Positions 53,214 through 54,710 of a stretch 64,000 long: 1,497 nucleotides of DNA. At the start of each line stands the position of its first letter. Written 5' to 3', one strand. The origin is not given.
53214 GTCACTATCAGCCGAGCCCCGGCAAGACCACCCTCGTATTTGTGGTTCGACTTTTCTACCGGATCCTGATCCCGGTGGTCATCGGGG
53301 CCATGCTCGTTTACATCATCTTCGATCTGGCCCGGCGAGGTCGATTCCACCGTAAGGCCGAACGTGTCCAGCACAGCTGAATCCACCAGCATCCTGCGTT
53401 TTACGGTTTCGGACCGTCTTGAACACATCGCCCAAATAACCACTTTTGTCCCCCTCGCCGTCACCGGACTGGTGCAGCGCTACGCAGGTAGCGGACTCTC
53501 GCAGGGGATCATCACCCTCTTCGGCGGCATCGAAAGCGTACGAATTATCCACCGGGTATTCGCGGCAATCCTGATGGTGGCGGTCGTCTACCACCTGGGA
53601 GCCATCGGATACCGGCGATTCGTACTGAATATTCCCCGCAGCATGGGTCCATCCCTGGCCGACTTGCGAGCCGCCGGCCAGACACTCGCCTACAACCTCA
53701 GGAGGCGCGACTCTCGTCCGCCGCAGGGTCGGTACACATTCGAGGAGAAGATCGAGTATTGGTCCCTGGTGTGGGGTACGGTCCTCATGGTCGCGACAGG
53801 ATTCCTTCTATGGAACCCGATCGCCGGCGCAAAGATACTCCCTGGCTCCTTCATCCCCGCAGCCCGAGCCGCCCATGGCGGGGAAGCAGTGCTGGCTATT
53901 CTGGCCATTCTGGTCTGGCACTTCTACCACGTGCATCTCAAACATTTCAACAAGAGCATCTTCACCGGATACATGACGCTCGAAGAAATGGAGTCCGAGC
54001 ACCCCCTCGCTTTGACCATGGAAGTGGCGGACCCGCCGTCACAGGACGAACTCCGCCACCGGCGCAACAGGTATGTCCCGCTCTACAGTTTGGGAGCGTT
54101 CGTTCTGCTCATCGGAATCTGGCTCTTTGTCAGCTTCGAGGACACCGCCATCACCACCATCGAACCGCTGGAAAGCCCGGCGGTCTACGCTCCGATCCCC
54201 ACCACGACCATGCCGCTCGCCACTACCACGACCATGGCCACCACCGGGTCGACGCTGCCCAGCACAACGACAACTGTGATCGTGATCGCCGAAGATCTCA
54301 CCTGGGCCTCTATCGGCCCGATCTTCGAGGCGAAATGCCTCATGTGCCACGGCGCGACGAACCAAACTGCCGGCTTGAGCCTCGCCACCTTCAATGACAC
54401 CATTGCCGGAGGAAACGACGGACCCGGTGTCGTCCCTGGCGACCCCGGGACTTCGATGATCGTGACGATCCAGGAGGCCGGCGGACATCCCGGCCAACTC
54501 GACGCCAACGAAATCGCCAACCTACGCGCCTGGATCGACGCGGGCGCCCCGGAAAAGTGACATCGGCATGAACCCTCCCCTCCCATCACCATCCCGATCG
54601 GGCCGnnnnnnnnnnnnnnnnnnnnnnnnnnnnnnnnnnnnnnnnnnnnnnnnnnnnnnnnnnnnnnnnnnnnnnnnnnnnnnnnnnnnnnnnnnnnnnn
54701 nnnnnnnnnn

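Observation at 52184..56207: CbcL-like and ImcH-like quinol oxidases in one 17-heme cluster of an apparent Gram-positive: candidate extracellular electron transfer module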

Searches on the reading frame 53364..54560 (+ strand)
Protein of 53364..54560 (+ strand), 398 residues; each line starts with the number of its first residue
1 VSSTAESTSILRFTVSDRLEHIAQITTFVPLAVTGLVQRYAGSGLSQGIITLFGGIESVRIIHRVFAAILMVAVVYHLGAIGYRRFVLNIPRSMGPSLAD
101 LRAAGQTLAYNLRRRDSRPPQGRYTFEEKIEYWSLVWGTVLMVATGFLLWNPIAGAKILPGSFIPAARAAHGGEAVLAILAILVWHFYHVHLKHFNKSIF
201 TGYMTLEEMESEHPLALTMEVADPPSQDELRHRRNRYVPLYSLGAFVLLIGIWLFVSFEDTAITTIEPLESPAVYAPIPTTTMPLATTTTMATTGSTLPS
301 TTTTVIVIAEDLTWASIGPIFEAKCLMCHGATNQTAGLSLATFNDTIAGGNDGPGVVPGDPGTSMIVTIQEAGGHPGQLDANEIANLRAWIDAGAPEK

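Call 3: search_protein_families(library=pfam, proteins=[window:53364-54560:+], max_evalue=0.01)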
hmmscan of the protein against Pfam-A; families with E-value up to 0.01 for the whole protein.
window:53364-54560:+ (398 aa): 3 families
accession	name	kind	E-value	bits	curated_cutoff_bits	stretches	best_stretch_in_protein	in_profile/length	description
PF01292.26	Ni_hydr_CYTB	-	5e-14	52.9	30.1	2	110-196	81-168/179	Prokaryotic cytochrome b561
PF07635.16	PSCyt1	-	8e-08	33.2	22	1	325-366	1-42/59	Planctomycete cytochrome C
PF14358.11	DUF4405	-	0.009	16.9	26.7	1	24-80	6-64/66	Domain of unknown function (DUF4405)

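Call 4: search_protein_families(library=ncbifam, proteins=[window:53364-54560:+], max_evalue=0.01)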
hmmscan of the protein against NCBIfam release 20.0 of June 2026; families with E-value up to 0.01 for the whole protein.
window:53364-54560:+ (398 aa): 4 families
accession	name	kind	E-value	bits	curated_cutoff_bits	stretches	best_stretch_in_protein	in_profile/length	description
TIGR01583.1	formate-DH-gamm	equivalog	1.6e-11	44.6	115.85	1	10-215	2-196/204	formate dehydrogenase subunit gamma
NF007924.0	PRK10639.1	equivalog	2.2e-09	37.4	341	1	8-214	5-196/211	formate dehydrogenase cytochrome b556 subunit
NF007558.0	PRK10179.1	equivalog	3.1e-08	33.5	339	1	6-214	3-198/217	formate dehydrogenase-N subunit gamma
TIGR02125.1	CytB-hydogenase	equivalog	0.00036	20.1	121.5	0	31-78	131-185/212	Ni/Fe-hydrogenase, b-type cytochrome subunit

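Call 13: search_solved_structures(query=window:53364-54560:+, max_evalue=1)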
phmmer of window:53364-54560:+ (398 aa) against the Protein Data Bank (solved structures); distinct sequences matched with E-value up to 1: 2.
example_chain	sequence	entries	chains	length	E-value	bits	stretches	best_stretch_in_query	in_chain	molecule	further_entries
1kqf_C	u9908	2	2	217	4.6e-06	28.9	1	6-215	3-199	FORMATE DEHYDROGENASE, NITRATE-INDUCIBLE, CYTOCHROME B556(FDN) SUBUNIT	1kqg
9l08_A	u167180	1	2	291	0.64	12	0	320-352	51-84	Covalently Connected Cytochrome c555 trimer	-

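Call 51: search_solved_structures(query=window:53364-54560:+, max_evalue=0.001, show_alignments=1)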
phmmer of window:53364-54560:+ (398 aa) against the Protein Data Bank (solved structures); distinct sequences matched with E-value up to 0.001: 1.
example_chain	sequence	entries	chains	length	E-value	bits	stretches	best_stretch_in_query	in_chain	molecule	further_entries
1kqf_C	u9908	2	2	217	4.6e-06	28.9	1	6-215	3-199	FORMATE DEHYDROGENASE, NITRATE-INDUCIBLE, CYTOCHROME B556(FDN) SUBUNIT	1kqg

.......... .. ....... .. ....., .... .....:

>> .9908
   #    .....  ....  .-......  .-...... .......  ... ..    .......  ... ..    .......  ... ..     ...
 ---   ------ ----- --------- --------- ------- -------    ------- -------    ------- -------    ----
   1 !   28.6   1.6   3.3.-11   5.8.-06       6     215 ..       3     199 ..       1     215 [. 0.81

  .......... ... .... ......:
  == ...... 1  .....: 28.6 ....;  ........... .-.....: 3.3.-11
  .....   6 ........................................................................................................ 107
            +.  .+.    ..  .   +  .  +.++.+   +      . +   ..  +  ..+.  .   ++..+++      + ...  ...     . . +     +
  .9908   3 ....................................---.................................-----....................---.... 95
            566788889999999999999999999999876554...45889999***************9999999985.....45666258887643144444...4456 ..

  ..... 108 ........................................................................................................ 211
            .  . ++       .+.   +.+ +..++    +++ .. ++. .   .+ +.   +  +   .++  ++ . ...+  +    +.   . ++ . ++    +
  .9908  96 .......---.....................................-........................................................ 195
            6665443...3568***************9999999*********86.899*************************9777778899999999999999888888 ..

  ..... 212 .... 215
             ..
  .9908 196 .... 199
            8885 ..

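Call 57: find_homologous_proteins(query=window:53364-54560:+, max_evalue=1e-10)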
Query window:53364-54560:+ (398 aa): 1332 proteins with E <= 1e-10 among 8000 candidates; the best 120 are listed.
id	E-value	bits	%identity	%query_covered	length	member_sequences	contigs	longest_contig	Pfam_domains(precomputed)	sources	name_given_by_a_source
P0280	1.9e-250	848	95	100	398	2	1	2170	PF01292.27,PF07635.17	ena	-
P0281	1.3e-185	635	62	98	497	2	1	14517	PF01292.27,PF07635.17,PF00034.27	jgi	jgi:formate dehydrogenase gamma subunit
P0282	1.9e-181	621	51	97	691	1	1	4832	PF01292.27,PF07635.17,PF13442.12,PF00034.27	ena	-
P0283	7.4e-177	606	53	99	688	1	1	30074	PF09086.17,PF01292.27,PF07635.17,PF13442.12,PF00034.27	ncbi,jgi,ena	ncbi:c-type cytochrome domain-containing protein [Actinomycetota bacterium]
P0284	4.9e-176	603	52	98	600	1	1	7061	PF01292.27,PF07635.17,PF13442.12,PF00034.27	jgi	-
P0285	3.8e-175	600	51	98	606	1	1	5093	PF01292.27,PF07635.17,PF13442.12,PF00034.27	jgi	jgi:formate dehydrogenase gamma subunit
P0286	2.9e-170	584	52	97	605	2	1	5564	PF01292.27,PF07635.17,PF13442.12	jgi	jgi:formate dehydrogenase gamma subunit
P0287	4.7e-169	580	71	91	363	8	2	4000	PF01292.27,PF07635.17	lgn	-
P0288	5.3e-169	580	51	99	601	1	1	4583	PF01292.27,PF07635.17,PF07627.17,PF09698.16,PF14376.12,PF13442.12,PF00034.27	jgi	jgi:formate dehydrogenase gamma subunit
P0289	3.4e-168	578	49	97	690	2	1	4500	PF09086.17,PF01292.27,PF07635.17,PF11845.14,PF13442.12,PF00034.27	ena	-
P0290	3.2e-166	571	67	95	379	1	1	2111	PF01292.27,PF07635.17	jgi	jgi:cytochrome b subunit of formate dehydrogenase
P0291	5.6e-165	567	63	100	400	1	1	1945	PF01292.27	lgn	-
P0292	7.3e-165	567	63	100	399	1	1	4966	PF01292.27,PF07635.17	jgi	jgi:cytochrome b subunit of formate dehydrogenase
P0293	1.3e-164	566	64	100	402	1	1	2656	PF01292.27,PF07635.17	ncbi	-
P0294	2.1e-164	565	48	99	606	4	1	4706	PF01292.27,PF07635.17,PF13442.12,PF00034.27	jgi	jgi:formate dehydrogenase gamma subunit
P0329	3.5e-145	502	45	99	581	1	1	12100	PF01292.27,PF07635.17,PF07627.17,PF13442.12,PF00034.27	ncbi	ncbi:MAG: c-type cytochrome domain-containing protein [Anaerolineales bacterium]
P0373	3.2e-135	469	42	98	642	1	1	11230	PF01292.27,PF07635.17,PF13442.12,PF00034.27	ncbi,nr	ncbi:MAG: hypothetical protein KA765_05005, partial [Thermoflexales bacterium]|nr:hypothetical prote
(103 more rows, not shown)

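Call 74: predict_structure(alignment_id=A1)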
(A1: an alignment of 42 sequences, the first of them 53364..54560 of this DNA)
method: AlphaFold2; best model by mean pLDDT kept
length: 398 residues; sequences in the alignment: 42
mean_pLDDT: 81.8   pTM: 0.60
mean pLDDT of the five models: 81.8, 77.4, 77.1, 74.3, 73.2
residues with pLDDT >= 90: 167; 70-90: 170; 50-70: 16; < 50: 45
segments of 3 or more residues with pLDDT < 50: 1-5, 270-309
pLDDT, mean of each block of 10 residues (from residue 1): 59 88 88 89 90 92 92 91 91 83 92 92 88 84 86 80 84 83 78 77 91 87 88 97 96 83 55 43 36 35 39 90 92 88 92 90 92 86 94 92
secondary structure, 60 per line:
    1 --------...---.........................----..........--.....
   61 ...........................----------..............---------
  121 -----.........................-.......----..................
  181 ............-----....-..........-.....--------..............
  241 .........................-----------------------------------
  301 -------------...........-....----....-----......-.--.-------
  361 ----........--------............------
elements in order: E9-11 H15-39 H44-53 H56-87 H98-111 H126-150 H152-158 H163-192 H198-201 E203-205 H206-212 H214-218 H227-265 H314-324 H326-329 H343-348 H365-372 H381-392

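Call 78: fold_search(model_id=the predicted structure, library=pdb)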
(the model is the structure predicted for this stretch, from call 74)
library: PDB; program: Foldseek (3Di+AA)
matches with E <= 10: 171; with E <= 0.001: 1
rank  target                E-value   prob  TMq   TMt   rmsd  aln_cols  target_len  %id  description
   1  1kqf_C                8.1e-07  1.00  0.41  0.71   4.7       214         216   21  FORMATE DEHYDROGENASE N FROM E. COLI (released 2002-03-15)
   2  8btk_TC               8.6e-01  0.21  0.12  0.23  14.7       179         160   13  Structure of the TRAP complex with the Sec translocon and a translating ribosome (released 2023-05-24)
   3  7uni_D                8.6e-01  0.11  0.12  0.18  22.1       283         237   13  De novo designed chlorophyll dimer protein with Zn pheophorbide a methyl ester, SP2-ZnPPaM (released 2023-04-19)
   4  7rje_K                9.4e-01  0.14  0.15  0.15  14.5       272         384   14  Complex III2 from Candida albicans, Inz-5 bound (released 2021-09-15)
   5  8e1e_A                1.3e+00  0.09  0.11  0.16  21.8       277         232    9  Scaffolding protein functional sites using deep learning (released 2023-08-16)
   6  4tq5                  1.3e+00  0.12  0.15  0.20  21.1       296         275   11  Structure of a UbiA homolog from Archaeoglobus fulgidus (released 2014-07-16)
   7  8gym_Qc               1.9e+00  0.23  0.22  0.21  13.1       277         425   12  Cryo-EM structure of Tetrahymena thermophila respiratory mega-complex MC IV2+(I+III2+II)2 (released 2023-06-14)
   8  7shn_A                2.0e+00  0.05  0.10  0.07  25.1       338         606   11  Cryo-EM structure of oleoyl-CoA-bound human peroxisomal fatty acid transporter ABCD1 (released 2021-11-03)
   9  6z0c_B                2.1e+00  0.14  0.14  0.25  19.0       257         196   10  Structure of in silico modelled artificial Maquette-3 protein (released 2021-03-17)
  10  7vr1_A                2.2e+00  0.06  0.11  0.07  23.8       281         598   14  Cryo-EM structure of the ATP-binding cassette sub-family D member 1 from Homo sapiens (released 2022-10-26)
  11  7bpu_A                2.3e+00  0.06  0.13  0.16  20.3       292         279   15  Structural and mechanistic insights into the biosynthesis of Digeranylgeranylglyceryl phosphate synthase in membranes (released 2021-04-14)
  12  7xec_A                2.4e+00  0.03  0.08  0.06  28.1       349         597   12  Cryo-EM structure of human ABCD1 E630Q in the presence of ATP in inward-facing state 2 (released 2023-03-29)
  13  7qba_E                2.5e+00  0.12  0.15  0.21  18.3       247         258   14  CryoEM structure of the ABC transporter NosDFY complexed with nitrous oxide reductase NosZ (released 2022-08-03)
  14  7yrq_B                2.5e+00  0.06  0.13  0.09  26.6       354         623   11  Cryo-EM structure of human Peroxisomal ABC Transporter ABCD1 (released 2023-03-22)
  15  4oh3_A                2.6e+00  0.07  0.12  0.10  22.8       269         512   13  Crystal structure of a nitrate transporter (released 2014-03-05)
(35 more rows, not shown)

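Call 81: find_encoding_contigs(protein=P0329, flank=7000, max_places=1)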
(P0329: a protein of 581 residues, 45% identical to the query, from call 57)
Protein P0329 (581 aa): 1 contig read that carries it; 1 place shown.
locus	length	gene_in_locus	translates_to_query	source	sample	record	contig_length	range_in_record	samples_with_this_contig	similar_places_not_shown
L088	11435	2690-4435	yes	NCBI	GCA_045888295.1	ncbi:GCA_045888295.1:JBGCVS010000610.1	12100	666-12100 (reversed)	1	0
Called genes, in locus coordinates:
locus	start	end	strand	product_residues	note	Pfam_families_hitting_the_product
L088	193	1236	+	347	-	-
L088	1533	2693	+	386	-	PF03264:Cytochrom_NNT (faint), PF09699:Paired_CXXCH_1 (faint), PF14537:Cytochrom_c3_2 (faint), PF02085:Cytochrom_CIII (faint), PF14522:Cytochrome_C7 (weak)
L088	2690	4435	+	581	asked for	PF01292:Ni_hydr_CYTB, PF07627:PSCyt3 (faint), PF00034:Cytochrom_C (faint), PF07635:PSCyt1 (weak), PF13442:Cytochrome_CBB3 (faint), PF07635:PSCyt1 (weak)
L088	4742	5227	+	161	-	PF00355:Rieske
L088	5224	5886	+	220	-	PF00033:Cytochrome_B, PF13631:Cytochrom_B_N_2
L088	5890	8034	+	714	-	PF00032:Cytochrom_B_C, PF13442:Cytochrome_CBB3, PF13442:Cytochrome_CBB3, PF00034:Cytochrom_C, PF13442:Cytochrome_CBB3, PF00034:Cytochrom_C (weak), PF13442:Cytochrome_CBB3, PF07635:PSCyt1 (weak), +4 more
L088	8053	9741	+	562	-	PF03264:Cytochrom_NNT, PF14522:Cytochrome_C7 (faint), PF14537:Cytochrom_c3_2 (faint), PF07635:PSCyt1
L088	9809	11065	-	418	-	PF03916:NrfD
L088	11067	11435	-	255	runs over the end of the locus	PF00037:Fer4 (weak), PF12797:Fer4_2 (weak), PF12837:Fer4_6 (weak), PF13247:Fer4_11, PF00037:Fer4 (weak), PF12797:Fer4_2 (weak), PF12837:Fer4_6 (weak), PF12838:Fer4_7, +3 more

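Call 82: find_encoding_contigs(protein=P0373, flank=7000, max_places=1)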
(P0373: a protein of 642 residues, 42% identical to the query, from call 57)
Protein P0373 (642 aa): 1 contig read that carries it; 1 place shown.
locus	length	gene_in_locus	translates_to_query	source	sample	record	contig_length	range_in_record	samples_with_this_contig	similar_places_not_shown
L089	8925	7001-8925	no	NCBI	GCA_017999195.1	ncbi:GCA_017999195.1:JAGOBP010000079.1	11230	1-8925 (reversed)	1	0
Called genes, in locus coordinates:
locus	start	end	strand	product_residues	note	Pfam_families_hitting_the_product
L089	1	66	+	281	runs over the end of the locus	PF03239:FTR1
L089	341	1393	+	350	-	PF22113:Mtrc-MtrF_II-IV_dom (faint), PF09699:Paired_CXXCH_1 (faint), PF14522:Cytochrome_C7 (faint), PF14537:Cytochrom_c3_2 (faint), PF13435:Cytochrome_C554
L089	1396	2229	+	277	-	PF12797:Fer4_2 (weak), PF12838:Fer4_7 (weak), PF13187:Fer4_9 (weak), PF13247:Fer4_11, PF00037:Fer4 (weak), PF12797:Fer4_2 (weak), PF12837:Fer4_6 (weak), PF12838:Fer4_7, +5 more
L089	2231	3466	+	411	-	PF03916:NrfD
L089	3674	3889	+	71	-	-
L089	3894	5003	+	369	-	PF00684:DnaJ_CXXCXGXG (faint), PF14522:Cytochrome_C7 (faint), PF14537:Cytochrom_c3_2 (faint), PF09699:Paired_CXXCH_1 (weak)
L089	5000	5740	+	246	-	PF01292:Ni_hydr_CYTB, PF14358:DUF4405 (faint)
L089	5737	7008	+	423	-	PF14522:Cytochrome_C7 (faint), PF22113:Mtrc-MtrF_II-IV_dom (weak), PF22678:Cytochrom_c_NrfB-like (faint), PF09699:Paired_CXXCH_1 (faint), PF14537:Cytochrom_c3_2 (faint)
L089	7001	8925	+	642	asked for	PF01292:Ni_hydr_CYTB (weak), PF00034:Cytochrom_C (faint), PF13442:Cytochrome_CBB3 (faint), PF07635:PSCyt1 (weak)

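Call 83: find_encoding_contigs(protein=P0283, flank=8000, max_places=1)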
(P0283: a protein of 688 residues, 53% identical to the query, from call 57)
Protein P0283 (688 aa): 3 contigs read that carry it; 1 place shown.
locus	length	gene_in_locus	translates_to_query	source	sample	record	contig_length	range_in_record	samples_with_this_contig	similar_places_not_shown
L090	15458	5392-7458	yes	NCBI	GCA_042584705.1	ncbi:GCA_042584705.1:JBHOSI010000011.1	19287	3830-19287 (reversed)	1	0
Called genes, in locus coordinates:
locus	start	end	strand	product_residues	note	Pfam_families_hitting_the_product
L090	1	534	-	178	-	?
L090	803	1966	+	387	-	PF06245:DUF1015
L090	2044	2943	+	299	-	PF00005:ABC_tran, PF13304:AAA_21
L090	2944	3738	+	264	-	PF12679:ABC2_membrane_2, PF12698:ABC2_membrane_3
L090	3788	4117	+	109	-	-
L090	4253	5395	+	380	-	PF14522:Cytochrome_C7 (faint), PF14537:Cytochrom_c3_2 (faint), PF09699:Paired_CXXCH_1 (faint)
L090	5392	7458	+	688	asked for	PF01292:Ni_hydr_CYTB, PF09086:DUF1924 (faint), PF00034:Cytochrom_C (faint), PF07635:PSCyt1, PF13442:Cytochrome_CBB3 (faint), PF07635:PSCyt1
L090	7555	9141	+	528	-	PF03264:Cytochrom_NNT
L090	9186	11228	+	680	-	PF01578:Cytochrom_C_asm, PF16327:CcmF_C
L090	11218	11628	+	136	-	PF03918:CcmH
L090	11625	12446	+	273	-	PF13428:TPR_14 (faint), PF13432:TPR_16 (faint), PF07719:TPR_2 (faint), PF00515:TPR_1 (faint), PF13181:TPR_8 (faint)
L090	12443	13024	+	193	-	PF08534:Redoxin, PF00578:AhpC-TSA, PF13098:Thioredoxin_2, PF00085:Thioredoxin (weak), PF13905:Thioredoxin_8 (weak)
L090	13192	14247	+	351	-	PF14522:Cytochrome_C7 (faint), PF22113:Mtrc-MtrF_II-IV_dom (faint), PF09699:Paired_CXXCH_1 (faint), PF14537:Cytochrom_c3_2 (faint)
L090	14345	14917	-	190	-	PF01694:Rhomboid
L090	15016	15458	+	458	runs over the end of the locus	PF01212:Beta_elim_lyase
